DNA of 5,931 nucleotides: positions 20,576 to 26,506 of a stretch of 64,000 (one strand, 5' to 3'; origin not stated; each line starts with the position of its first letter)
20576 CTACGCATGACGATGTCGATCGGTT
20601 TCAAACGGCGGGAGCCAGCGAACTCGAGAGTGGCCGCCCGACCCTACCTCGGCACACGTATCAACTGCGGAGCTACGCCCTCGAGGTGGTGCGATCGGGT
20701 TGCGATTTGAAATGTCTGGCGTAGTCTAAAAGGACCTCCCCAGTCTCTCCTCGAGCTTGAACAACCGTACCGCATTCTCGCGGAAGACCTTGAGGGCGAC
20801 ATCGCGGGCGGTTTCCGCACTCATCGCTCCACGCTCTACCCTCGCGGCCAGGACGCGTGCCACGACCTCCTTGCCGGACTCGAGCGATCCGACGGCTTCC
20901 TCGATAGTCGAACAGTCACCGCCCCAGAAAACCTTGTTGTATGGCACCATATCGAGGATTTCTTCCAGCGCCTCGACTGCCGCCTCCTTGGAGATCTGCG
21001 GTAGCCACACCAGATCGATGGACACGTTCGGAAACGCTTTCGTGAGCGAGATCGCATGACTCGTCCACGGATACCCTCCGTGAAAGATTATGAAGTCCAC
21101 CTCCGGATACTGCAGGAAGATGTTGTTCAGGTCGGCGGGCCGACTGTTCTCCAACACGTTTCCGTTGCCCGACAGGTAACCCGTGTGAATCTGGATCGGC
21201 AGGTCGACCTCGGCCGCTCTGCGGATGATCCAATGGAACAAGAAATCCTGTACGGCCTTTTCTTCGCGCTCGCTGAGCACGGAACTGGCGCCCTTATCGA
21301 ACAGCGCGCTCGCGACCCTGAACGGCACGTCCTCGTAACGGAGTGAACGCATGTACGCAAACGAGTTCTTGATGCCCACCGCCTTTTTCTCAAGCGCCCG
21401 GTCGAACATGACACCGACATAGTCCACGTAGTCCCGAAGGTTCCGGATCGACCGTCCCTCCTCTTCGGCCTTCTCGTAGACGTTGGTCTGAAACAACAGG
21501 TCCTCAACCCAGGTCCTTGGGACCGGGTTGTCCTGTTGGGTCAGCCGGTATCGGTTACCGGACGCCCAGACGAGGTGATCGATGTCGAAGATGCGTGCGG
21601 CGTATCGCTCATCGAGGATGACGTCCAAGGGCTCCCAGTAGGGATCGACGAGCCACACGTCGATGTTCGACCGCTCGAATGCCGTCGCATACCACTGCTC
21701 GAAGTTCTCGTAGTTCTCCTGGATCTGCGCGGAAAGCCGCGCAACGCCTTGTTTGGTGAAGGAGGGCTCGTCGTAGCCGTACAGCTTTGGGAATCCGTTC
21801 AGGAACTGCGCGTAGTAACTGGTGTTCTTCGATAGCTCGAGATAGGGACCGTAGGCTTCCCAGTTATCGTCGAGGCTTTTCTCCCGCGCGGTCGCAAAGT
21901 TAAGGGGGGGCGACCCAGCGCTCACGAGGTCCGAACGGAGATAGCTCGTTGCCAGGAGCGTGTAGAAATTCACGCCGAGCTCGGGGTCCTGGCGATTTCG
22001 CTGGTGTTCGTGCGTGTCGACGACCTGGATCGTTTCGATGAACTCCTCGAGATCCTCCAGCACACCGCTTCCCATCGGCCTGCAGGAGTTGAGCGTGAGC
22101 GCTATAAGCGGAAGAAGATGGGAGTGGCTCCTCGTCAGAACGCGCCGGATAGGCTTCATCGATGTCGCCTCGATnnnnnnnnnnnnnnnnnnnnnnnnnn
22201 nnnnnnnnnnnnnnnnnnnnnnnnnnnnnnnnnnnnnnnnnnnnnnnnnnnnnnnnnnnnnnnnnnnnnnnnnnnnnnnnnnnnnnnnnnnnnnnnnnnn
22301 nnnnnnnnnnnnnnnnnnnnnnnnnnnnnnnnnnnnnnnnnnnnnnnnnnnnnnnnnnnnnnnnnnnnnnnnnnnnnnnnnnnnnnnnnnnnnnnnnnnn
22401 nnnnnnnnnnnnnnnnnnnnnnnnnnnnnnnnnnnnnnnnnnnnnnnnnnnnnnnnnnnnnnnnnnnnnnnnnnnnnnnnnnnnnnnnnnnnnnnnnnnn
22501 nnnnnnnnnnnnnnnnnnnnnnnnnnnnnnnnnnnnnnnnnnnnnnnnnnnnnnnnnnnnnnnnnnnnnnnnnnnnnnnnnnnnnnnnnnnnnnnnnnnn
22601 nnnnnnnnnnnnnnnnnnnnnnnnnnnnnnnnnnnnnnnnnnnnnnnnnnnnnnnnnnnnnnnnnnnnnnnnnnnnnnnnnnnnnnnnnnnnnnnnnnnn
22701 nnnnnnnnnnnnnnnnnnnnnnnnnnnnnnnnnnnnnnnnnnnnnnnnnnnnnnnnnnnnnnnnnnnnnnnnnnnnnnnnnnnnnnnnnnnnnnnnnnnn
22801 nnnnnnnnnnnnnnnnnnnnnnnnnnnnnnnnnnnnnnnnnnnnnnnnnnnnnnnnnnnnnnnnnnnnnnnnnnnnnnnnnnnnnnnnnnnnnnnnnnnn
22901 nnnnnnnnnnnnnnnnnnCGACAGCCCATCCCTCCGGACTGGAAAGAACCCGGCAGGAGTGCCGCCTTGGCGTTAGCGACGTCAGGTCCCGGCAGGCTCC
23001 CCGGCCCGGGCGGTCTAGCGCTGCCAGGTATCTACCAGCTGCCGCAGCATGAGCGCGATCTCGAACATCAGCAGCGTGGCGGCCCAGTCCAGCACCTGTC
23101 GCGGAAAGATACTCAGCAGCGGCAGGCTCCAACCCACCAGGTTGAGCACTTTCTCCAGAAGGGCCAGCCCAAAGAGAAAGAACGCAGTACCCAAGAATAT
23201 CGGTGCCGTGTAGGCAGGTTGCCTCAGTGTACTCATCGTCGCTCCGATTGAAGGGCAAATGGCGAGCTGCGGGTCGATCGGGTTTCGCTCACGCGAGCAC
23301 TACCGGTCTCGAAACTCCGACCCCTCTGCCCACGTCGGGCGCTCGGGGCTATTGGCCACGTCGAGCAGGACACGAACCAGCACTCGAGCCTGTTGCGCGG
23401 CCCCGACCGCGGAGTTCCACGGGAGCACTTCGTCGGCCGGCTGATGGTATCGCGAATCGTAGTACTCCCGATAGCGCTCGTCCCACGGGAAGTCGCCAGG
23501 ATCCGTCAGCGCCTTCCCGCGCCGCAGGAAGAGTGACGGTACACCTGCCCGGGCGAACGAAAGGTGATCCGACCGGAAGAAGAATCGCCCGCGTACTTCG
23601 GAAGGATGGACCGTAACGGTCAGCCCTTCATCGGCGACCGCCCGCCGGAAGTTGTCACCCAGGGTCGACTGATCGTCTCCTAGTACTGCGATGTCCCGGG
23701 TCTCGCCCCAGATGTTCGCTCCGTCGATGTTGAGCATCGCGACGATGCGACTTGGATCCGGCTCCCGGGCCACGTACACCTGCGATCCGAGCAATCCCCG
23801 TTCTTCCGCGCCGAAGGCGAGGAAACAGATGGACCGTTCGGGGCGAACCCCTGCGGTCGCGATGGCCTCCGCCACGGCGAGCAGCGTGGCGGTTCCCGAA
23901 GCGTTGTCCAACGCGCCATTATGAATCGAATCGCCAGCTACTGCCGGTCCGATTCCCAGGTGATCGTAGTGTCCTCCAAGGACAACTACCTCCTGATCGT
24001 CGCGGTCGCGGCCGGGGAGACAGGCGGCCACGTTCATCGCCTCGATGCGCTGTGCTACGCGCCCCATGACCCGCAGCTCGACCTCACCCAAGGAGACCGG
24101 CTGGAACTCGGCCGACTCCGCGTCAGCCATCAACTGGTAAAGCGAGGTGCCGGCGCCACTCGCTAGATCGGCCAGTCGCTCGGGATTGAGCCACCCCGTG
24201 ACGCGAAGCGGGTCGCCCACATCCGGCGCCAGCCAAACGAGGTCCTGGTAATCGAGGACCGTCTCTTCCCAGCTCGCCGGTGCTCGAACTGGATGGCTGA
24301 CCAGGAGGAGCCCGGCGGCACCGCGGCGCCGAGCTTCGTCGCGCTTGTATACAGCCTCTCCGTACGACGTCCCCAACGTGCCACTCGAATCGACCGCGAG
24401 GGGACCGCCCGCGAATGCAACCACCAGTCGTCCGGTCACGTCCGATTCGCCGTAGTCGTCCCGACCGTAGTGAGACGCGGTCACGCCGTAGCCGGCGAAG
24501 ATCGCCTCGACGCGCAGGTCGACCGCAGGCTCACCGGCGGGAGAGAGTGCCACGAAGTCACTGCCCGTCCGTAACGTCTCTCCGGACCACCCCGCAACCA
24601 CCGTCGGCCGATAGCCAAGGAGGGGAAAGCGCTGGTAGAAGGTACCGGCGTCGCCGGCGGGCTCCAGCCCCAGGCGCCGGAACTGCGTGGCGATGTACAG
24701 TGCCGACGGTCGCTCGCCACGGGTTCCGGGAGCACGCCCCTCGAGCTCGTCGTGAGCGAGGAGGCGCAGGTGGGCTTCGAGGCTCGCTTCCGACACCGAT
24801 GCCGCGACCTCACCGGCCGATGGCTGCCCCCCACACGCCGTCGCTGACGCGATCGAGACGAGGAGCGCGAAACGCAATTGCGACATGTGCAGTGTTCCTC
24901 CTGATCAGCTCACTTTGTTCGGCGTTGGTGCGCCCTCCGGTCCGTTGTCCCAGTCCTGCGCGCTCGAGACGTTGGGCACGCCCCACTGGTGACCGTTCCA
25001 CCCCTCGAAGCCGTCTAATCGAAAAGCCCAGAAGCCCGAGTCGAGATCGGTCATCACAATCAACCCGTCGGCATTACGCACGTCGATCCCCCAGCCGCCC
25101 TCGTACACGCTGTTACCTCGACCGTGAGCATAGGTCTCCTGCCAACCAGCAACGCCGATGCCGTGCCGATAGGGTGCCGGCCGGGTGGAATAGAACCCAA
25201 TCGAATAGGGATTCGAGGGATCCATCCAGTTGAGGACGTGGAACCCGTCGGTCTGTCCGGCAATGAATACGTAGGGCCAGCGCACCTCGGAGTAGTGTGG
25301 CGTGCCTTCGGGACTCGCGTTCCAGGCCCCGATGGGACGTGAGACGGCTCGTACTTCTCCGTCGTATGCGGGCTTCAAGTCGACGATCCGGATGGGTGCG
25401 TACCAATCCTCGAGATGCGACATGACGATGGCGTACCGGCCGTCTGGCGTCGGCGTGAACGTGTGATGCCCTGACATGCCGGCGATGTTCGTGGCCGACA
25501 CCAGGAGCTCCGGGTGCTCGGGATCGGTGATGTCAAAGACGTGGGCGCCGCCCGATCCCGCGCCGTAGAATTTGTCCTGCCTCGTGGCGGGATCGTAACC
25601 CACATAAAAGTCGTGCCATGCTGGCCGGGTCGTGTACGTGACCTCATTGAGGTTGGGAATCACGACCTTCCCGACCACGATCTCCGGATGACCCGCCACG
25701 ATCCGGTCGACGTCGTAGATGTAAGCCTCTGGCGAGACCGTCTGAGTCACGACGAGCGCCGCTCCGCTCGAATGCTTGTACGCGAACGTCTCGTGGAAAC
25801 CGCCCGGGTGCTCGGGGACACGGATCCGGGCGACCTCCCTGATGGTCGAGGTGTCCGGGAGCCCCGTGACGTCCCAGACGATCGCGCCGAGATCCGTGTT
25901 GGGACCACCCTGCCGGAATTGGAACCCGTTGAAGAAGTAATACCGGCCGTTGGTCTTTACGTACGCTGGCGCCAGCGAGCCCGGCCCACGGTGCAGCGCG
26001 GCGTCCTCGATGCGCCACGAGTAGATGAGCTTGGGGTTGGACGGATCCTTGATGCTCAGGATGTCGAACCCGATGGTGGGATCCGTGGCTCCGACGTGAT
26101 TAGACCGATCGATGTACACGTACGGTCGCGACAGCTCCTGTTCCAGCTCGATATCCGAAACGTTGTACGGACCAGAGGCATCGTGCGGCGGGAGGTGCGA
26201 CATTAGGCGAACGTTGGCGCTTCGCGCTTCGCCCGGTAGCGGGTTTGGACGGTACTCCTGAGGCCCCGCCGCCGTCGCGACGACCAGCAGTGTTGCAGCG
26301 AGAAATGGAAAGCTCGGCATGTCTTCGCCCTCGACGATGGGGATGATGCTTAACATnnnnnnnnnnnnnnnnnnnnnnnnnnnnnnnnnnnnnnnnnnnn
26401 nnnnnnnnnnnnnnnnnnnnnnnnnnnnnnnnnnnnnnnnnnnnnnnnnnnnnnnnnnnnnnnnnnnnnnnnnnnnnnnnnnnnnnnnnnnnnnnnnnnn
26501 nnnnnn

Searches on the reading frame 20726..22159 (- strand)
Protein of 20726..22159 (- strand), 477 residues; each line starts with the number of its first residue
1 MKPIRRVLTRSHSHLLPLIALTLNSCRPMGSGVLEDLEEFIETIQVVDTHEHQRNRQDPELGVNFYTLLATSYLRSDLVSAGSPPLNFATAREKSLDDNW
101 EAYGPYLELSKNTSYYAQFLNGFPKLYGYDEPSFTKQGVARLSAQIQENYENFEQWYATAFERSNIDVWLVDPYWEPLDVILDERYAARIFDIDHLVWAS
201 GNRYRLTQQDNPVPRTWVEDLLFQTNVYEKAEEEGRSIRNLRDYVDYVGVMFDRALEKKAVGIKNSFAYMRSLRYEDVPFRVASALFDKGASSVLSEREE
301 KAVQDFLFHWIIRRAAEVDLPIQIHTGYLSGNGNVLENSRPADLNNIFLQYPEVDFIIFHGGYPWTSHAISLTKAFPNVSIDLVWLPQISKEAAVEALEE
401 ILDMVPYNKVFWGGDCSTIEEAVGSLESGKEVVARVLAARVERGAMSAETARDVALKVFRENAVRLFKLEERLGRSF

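Call 12: search_protein_families(library=pfam, proteins=[window:20726-22159:-], max_evalue=0.01)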
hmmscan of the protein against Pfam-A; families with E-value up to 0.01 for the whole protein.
window:20726-22159:- (477 aa): 2 families
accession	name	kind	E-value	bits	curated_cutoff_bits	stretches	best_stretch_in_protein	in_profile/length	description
PF04909.20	Amidohydro_2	-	9.2e-19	68.7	26.4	1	289-469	108-289/289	Amidohydrolase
PF01026.27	TatD_DNase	-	0.0089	15.9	27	0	296-361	99-154/253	TatD related DNase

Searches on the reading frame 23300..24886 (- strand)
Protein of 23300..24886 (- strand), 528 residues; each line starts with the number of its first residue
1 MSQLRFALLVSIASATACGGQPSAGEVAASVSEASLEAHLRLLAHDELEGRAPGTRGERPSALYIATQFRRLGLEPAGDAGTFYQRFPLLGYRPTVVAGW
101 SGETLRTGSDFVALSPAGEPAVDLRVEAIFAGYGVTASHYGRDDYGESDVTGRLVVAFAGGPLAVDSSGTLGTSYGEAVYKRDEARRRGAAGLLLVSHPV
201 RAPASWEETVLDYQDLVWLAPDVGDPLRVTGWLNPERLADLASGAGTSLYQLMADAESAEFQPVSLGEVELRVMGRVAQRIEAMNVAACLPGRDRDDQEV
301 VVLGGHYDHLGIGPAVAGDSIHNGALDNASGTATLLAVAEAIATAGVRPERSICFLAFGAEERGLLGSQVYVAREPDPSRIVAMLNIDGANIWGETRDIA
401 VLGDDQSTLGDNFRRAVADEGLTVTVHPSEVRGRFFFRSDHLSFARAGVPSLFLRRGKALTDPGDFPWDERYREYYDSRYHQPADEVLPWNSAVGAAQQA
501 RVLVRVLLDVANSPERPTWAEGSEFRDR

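Call 12: search_protein_families(library=pfam, proteins=[window:23300-24886:-], max_evalue=0.01)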
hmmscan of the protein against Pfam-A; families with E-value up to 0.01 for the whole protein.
window:23300-24886:- (528 aa): 2 families
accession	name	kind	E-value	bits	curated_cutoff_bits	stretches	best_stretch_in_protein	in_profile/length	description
PF04389.22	Peptidase_M28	-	1.7e-43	149.1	21.3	1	285-487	1-174/193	Peptidase family M28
PF01546.33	Peptidase_M20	-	5.7e-06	26.8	24.6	1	323-394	31-105/206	Peptidase family M20/M25/M40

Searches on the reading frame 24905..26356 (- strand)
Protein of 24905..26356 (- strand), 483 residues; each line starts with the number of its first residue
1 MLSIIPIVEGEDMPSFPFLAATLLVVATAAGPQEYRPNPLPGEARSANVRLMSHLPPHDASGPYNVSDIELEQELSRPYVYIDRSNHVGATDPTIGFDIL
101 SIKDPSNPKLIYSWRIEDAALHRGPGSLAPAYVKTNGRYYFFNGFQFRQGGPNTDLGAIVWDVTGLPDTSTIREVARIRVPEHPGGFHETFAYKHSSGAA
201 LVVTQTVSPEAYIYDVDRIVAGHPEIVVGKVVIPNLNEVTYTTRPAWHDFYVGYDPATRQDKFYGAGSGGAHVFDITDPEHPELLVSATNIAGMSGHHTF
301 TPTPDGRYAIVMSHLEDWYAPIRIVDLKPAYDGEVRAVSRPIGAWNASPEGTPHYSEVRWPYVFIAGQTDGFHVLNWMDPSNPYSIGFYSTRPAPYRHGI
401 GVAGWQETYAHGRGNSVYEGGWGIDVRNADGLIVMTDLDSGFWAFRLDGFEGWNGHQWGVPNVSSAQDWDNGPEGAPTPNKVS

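Call 4: search_protein_families(library=pfam, proteins=[window:24905-26356:-], max_evalue=1)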
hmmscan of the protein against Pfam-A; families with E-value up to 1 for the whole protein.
window:24905-26356:- (483 aa): 0 families

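Call 5: search_protein_families(library=ncbifam, proteins=[window:24905-26356:-], max_evalue=1)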
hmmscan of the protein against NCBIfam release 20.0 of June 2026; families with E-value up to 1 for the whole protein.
window:24905-26356:- (483 aa): 1 family
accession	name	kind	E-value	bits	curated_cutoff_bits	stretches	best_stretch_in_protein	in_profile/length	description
TIGR04312.1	choice_anch_B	subfamily_domain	0.0089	15.3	100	1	270-396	206-331/364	choice-of-anchor B family protein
